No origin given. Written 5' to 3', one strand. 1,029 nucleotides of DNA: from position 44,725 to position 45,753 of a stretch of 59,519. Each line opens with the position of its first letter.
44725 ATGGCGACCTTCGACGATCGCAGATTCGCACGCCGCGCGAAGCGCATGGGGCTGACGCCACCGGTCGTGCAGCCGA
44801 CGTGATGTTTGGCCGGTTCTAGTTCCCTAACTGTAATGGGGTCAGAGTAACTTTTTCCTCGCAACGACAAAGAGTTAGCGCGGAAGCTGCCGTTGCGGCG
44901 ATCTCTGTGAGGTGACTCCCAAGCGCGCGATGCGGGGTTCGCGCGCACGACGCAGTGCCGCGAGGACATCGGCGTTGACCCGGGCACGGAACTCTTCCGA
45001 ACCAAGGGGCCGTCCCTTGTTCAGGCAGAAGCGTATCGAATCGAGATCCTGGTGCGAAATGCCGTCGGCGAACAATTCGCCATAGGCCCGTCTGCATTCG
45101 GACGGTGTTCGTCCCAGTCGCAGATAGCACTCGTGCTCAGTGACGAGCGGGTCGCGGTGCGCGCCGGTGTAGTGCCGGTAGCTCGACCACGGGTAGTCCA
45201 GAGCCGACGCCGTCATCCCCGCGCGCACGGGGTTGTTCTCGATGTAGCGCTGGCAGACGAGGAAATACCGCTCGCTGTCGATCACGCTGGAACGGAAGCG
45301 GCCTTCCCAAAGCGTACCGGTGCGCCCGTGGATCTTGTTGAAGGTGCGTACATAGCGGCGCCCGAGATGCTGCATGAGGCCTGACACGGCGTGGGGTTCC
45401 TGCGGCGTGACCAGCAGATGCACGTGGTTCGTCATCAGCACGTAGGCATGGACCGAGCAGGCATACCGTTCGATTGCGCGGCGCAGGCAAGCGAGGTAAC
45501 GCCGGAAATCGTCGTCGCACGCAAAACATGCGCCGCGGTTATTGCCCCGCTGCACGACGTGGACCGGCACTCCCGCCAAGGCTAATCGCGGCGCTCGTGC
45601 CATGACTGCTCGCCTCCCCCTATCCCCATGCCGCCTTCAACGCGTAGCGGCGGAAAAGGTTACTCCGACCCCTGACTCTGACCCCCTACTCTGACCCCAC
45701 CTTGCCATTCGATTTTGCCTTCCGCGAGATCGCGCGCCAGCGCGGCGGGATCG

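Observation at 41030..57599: Dense REP/REPIN family (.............) confined to the non-glycan part of the window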

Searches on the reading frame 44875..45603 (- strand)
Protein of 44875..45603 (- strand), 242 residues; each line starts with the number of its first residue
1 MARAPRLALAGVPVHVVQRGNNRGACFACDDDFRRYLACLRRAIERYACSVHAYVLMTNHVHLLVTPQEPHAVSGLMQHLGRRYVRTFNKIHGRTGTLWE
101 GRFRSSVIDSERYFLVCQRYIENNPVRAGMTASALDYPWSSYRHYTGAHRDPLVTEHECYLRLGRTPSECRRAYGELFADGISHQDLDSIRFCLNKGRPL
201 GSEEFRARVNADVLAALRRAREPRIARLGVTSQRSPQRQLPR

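Call 14: search_protein_families(library=pfam, proteins=[window:44875-45603:-])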
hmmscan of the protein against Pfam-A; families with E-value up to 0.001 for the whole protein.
window:44875-45603:- (242 aa): 1 family
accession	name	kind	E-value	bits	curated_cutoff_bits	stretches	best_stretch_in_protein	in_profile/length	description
PF01797.21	Y1_Tnp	-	2.8e-14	53.7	23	1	14-124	7-121/121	Transposase IS200 like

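Call 16: search_protein_families(library=ncbifam, proteins=[window:44875-45603:-], max_evalue=0.01)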
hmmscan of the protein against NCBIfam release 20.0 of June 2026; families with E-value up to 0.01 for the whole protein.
window:44875-45603:- (242 aa): 2 families
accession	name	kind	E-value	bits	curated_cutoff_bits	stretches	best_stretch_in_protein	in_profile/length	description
NF047646.1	REP_Tyr_transpos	equivalog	2.7e-20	72.7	80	1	22-140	20-146/146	REP-associated tyrosine transposase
NF033573.1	transpos_IS200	equivalog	0.00032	20.9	55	1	34-100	32-104/126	IS200/IS605 family transposase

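Call 18: find_encoding_contigs(protein=window:44875-45603:-, flank=10000, max_places=10)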
Protein window:44875-45603:- (242 aa): 1 contig read that carries it; 1 place shown.
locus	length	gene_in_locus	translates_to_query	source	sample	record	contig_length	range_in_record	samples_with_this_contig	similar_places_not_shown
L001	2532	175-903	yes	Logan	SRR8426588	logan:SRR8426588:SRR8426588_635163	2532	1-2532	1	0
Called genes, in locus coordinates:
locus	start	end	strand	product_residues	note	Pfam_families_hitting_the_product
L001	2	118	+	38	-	?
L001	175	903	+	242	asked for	PF01797:Y1_Tnp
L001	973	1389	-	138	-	PF01850:PIN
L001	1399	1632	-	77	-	PF04014:MazE_antitoxin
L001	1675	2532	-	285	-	?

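Call 20: find_homologous_proteins(query=window:44875-45603:-)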
Query window:44875-45603:- (242 aa): 7988 proteins with E <= 0.001 among 8000 candidates; the best 120 are listed.
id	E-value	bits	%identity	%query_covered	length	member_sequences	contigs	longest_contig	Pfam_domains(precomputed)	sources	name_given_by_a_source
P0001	6.4e-148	509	90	100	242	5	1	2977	PF01797.22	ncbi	-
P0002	8.9e-134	463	83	100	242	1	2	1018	PF01797.22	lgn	-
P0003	1.3e-97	344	68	94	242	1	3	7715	PF01797.22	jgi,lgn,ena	-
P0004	2.8e-96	340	69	88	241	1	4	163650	PF01797.22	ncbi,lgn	-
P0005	5.1e-96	339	68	90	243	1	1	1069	PF01797.22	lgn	-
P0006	1.6e-95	337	64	98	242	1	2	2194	PF01797.22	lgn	-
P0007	6.5e-94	332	63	98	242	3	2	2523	PF01797.22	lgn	-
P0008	3.1e-92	327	67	87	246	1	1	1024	PF01797.22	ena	-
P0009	2.7e-89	317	63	99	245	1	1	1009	PF01797.22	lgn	-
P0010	8.8e-89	315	69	85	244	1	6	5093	PF01797.22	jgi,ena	-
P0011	2.3e-88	314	67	87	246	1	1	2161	PF01797.22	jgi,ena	-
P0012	3.4e-86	307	62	94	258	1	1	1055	PF01797.22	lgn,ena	-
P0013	2.3e-85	304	66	87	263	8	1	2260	PF01797.22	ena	-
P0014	2.6e-85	304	64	98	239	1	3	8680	PF01797.22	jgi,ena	-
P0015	6.6e-84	299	59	100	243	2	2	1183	PF01797.22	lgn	-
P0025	2.5e-79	284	60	88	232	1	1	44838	PF01797.22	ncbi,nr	ncbi:MAG: transposase [Betaproteobacteria bacterium]|nr:transposase [Betaproteobacteria bacterium]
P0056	8.1e-75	269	55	96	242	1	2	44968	PF01797.22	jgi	jgi:putative transposase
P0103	1.0e-71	259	54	93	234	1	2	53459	PF01797.22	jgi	jgi:putative transposase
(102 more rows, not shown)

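Call 26: search_solved_structures(query=window:44875-45603:-, max_evalue=0.01, show_alignments=1)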
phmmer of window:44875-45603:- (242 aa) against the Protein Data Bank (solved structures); distinct sequences matched with E-value up to 0.01: 0.

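Call 27: find_encoding_contigs(protein=P0004, flank=10000, max_places=2)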
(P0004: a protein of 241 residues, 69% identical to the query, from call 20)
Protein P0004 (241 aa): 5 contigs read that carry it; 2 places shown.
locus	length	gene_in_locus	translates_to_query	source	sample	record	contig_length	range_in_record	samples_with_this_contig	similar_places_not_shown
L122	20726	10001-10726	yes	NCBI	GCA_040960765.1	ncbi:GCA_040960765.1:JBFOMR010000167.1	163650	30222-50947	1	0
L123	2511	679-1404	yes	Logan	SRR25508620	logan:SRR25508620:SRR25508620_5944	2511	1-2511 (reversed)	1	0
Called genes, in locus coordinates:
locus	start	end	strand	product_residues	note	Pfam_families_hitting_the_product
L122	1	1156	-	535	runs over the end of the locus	PF01642:MM_CoA_mutase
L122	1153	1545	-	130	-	PF02310:B12-binding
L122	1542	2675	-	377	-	PF02771:Acyl-CoA_dh_N, PF02770:Acyl-CoA_dh_M, PF00441:Acyl-CoA_dh_1, PF08028:Acyl-CoA_dh_2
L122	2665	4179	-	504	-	PF00501:AMP-binding, PF13193:AMP-binding_C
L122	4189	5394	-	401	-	PF00108:Thiolase_N, PF02803:Thiolase_C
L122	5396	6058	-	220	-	PF00392:GntR, PF07729:FCD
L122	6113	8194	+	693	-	PF05378:Hydant_A_N, PF01968:Hydantoinase_A, PF19278:Hydant_A_C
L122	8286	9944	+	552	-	PF02538:Hydantoinase_B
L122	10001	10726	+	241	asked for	PF01797:Y1_Tnp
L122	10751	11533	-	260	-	PF13374:TPR_10 (faint), PF13432:TPR_16 (faint), PF14559:TPR_19 (faint), PF07719:TPR_2 (faint), PF00515:TPR_1 (faint), PF13424:TPR_12 (weak)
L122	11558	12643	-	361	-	PF00793:DAHP_synth_1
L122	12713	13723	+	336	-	PF00106:adh_short (weak), PF01073:3Beta_HSD, PF01370:Epimerase, PF02719:Polysacc_synt_2, PF04321:RmlD_sub_bind, PF08659:KR, PF13460:NAD_binding_10 (weak), PF16363:GDP_Man_Dehyd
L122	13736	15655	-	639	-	PF13727:CoA_binding_3 (weak), PF01073:3Beta_HSD, PF01370:Epimerase, PF02719:Polysacc_synt_2, PF04321:RmlD_sub_bind, PF16363:GDP_Man_Dehyd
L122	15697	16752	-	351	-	PF00953:Glycos_transf_4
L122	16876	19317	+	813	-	PF02563:Poly_export, PF22461:SLBB_2 (weak), PF10531:SLBB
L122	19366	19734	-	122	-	PF00816:Histone_HNS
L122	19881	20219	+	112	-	PF01047:MarR (weak), PF12802:MarR_2 (weak), PF13412:HTH_24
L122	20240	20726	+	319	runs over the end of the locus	PF01370:Epimerase, PF04321:RmlD_sub_bind (faint), PF16363:GDP_Man_Dehyd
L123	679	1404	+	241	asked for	PF01797:Y1_Tnp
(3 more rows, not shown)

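Call 28: find_encoding_contigs(protein=P0025, flank=10000, max_places=2)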
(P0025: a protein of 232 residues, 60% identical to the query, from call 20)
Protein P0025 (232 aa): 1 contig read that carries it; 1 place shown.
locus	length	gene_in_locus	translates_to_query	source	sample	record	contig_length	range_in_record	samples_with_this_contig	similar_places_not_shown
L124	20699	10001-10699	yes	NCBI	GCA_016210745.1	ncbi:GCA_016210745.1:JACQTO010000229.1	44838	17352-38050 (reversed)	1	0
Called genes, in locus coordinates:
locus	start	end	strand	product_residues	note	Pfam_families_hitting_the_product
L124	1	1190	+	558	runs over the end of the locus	PF20695:UbiD_N (weak), PF01977:UbiD, PF20696:UbiD_C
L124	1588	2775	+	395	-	PF04055:Radical_SAM, PF06969:HemN_C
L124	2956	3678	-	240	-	PF01138:RNase_PH, PF03725:RNase_PH_C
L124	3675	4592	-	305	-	PF13672:PP2C_2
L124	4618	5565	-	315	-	PF00069:Pkinase, PF07714:PK_Tyr_Ser-Thr, PF03109:ABC1 (weak)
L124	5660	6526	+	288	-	PF03755:YicC-like_N, PF08340:YicC-like_C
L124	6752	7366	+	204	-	PF00625:Guanylate_kin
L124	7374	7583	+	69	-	PF01192:RNA_pol_Rpb6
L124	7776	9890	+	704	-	PF13328:HD_4, PF01966:HD, PF04607:RelA_SpoT, PF02824:TGS, PF28438:RelA_RIS, PF01842:ACT, PF13291:ACT_4, PF22629:ACT_AHAS_ss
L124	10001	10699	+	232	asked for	PF01797:Y1_Tnp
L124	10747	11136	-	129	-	PF01909:NTP_transf_2 (weak)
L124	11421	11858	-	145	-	-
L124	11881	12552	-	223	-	PF04191:PEMT (weak), PF04140:ICMT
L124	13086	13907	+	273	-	PF04773:FecR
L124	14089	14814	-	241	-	PF02493:MORN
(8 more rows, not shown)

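Call 29: find_encoding_contigs(protein=P0103, flank=10000, max_places=2)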
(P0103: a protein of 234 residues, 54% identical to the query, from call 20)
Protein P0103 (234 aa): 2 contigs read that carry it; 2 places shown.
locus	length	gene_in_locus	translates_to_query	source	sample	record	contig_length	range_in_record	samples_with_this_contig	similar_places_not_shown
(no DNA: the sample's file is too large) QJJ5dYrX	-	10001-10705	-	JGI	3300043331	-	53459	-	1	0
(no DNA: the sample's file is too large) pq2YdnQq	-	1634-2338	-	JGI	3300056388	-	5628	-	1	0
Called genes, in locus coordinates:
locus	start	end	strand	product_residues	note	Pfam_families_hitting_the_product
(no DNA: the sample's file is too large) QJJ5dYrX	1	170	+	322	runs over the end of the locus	PF00004:AAA, PF07728:AAA_5 (faint)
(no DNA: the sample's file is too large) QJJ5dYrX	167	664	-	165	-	PF20349:DUF6644 (faint)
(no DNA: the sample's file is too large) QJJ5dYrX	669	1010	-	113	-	PF19649:DUF6152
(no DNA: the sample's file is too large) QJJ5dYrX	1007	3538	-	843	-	PF01411:tRNA-synt_2c, PF07973:tRNA_SAD, PF02272:DHHA1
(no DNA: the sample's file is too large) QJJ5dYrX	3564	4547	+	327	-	-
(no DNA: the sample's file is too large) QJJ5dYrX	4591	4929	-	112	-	-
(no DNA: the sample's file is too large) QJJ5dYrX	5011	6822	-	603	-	PF00486:Trans_reg_C, PF14559:TPR_19 (faint), PF00515:TPR_1 (faint), PF07719:TPR_2 (faint), PF13181:TPR_8 (faint), PF13414:TPR_11 (faint), PF13428:TPR_14 (faint), PF13432:TPR_16 (faint), +1 more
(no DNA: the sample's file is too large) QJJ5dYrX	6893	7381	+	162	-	-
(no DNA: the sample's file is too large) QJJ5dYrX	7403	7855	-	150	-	PF21982:RecX_HTH1 (weak), PF02631:RecX_HTH2, PF21981:RecX_HTH3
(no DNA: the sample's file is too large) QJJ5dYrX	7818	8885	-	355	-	PF00154:RecA_N, PF08423:Rad51, PF06745:ATPase (weak), PF01637:ATPase_2 (weak), PF27531:MT3502_N (weak), PF21096:RecA_C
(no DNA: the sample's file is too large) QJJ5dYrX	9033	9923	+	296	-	PF01488:Shikimate_DH, PF03446:NAD_binding_2, PF03807:F420_oxidored, PF14833:NAD_binding_11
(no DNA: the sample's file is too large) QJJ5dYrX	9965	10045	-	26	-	-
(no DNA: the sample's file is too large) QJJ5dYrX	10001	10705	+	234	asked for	PF01797:Y1_Tnp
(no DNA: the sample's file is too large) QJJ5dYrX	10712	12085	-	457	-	PF07992:Pyr_redox_2, PF13738:Pyr_redox_3, PF00070:Pyr_redox, PF02852:Pyr_redox_dim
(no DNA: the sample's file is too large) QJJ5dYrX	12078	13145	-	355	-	PF01734:Patatin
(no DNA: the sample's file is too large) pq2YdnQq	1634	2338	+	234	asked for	PF01797:Y1_Tnp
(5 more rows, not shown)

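Call 30: find_encoding_contigs(protein=P0056, flank=10000, max_places=2)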
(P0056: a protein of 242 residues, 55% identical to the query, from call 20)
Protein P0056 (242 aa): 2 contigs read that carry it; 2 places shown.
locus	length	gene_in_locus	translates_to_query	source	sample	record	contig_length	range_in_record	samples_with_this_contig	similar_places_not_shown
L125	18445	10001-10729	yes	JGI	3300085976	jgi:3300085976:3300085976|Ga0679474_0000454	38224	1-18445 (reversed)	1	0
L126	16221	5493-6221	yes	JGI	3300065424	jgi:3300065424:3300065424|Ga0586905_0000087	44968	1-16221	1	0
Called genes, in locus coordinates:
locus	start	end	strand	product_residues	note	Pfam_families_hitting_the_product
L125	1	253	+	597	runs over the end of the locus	PF13667:ThiC-associated, PF01964:ThiC_Rad_SAM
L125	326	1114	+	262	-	PF12697:Abhydrolase_6, PF12146:Hydrolase_4, PF00561:Abhydrolase_1 (weak)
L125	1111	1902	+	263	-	PF02673:BacA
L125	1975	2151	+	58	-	-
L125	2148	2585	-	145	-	PF00581:Rhodanese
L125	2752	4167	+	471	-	PF03951:Gln-synt_N, PF00120:Gln-synt_C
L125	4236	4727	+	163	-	-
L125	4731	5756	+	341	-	PF08448:PAS_4 (weak), PF00512:HisKA, PF02518:HATPase_c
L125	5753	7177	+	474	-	PF00072:Response_reg, PF00158:Sigma54_activat, PF14532:Sigma54_activ_2, PF07724:AAA_2 (faint), PF07728:AAA_5, PF25601:AAA_lid_14, PF02954:HTH_8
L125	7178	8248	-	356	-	-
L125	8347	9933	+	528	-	PF20656:MS_N, PF01274:MS_TIM-barrel, PF20659:MS_C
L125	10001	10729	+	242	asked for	PF01797:Y1_Tnp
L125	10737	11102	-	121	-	-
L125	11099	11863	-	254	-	PF03372:Exo_endo_phos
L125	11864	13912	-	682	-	PF19310:TOP_N, PF01432:Peptidase_M3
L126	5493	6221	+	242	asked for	PF01797:Y1_Tnp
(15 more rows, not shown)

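Call 31: find_encoding_contigs(protein=P0001, flank=10000, max_places=2)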
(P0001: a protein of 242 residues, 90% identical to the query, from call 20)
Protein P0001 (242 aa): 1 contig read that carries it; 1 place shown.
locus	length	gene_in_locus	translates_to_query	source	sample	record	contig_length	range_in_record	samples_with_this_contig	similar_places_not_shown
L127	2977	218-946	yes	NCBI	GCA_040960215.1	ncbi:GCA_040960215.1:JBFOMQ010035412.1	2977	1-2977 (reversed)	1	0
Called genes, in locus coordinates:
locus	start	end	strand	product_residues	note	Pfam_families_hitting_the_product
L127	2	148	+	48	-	?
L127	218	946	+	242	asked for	PF01797:Y1_Tnp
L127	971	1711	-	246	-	PF13374:TPR_10 (faint), PF00515:TPR_1 (faint), PF07719:TPR_2 (faint), PF13181:TPR_8 (faint), PF13424:TPR_12 (weak)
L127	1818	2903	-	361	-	PF00793:DAHP_synth_1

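Call 65: find_related_loci(query=A5, collection=metagenome_contigs, flank=3000)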
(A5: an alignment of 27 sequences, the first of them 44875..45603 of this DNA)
Query A5 (242 aa) in metagenome_contigs; peptide patterns used: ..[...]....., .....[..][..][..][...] (x = any residue, [..] = any of these).
600 stretches matched a pattern (row limit reached: there are more); 585 encode a relative of the query (tblastn E <= 1e-3); the best 80 are kept; 80 distinct loci.
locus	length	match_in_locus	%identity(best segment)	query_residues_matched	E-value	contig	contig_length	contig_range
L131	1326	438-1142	53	1-233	2e-81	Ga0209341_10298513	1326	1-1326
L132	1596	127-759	55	1-211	5e-78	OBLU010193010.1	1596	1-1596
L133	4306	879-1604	51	1-240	9e-73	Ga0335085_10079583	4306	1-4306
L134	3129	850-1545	50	1-232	2e-72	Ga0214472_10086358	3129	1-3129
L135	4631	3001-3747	49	1-242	8e-71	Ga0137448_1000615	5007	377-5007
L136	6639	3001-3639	51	1-213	1e-70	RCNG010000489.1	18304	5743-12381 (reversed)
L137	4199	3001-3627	52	1-209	4e-70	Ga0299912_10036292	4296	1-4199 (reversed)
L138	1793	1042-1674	54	1-211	9e-73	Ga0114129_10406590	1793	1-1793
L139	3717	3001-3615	54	1-205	8e-70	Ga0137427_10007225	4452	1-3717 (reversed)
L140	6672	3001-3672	49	1-229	5e-69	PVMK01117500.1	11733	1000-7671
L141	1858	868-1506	51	1-213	2e-71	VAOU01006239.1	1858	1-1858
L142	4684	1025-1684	51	1-220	3e-69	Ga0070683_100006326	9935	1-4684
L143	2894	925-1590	50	1-224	1e-69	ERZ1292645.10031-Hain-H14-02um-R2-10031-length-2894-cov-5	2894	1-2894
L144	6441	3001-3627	55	1-209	4e-69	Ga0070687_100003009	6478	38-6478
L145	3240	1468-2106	51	12-224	4e-69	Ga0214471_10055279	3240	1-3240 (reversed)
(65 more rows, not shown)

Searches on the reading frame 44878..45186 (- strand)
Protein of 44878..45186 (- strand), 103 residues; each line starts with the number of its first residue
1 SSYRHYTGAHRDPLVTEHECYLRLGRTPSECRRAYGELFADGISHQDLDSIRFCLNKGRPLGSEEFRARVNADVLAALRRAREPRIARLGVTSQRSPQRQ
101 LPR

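Call 56: search_protein_families(library=pfam, proteins=[window:44878-45186:-], max_evalue=10)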
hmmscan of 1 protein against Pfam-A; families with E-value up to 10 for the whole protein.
seq(103 aa): 0 families
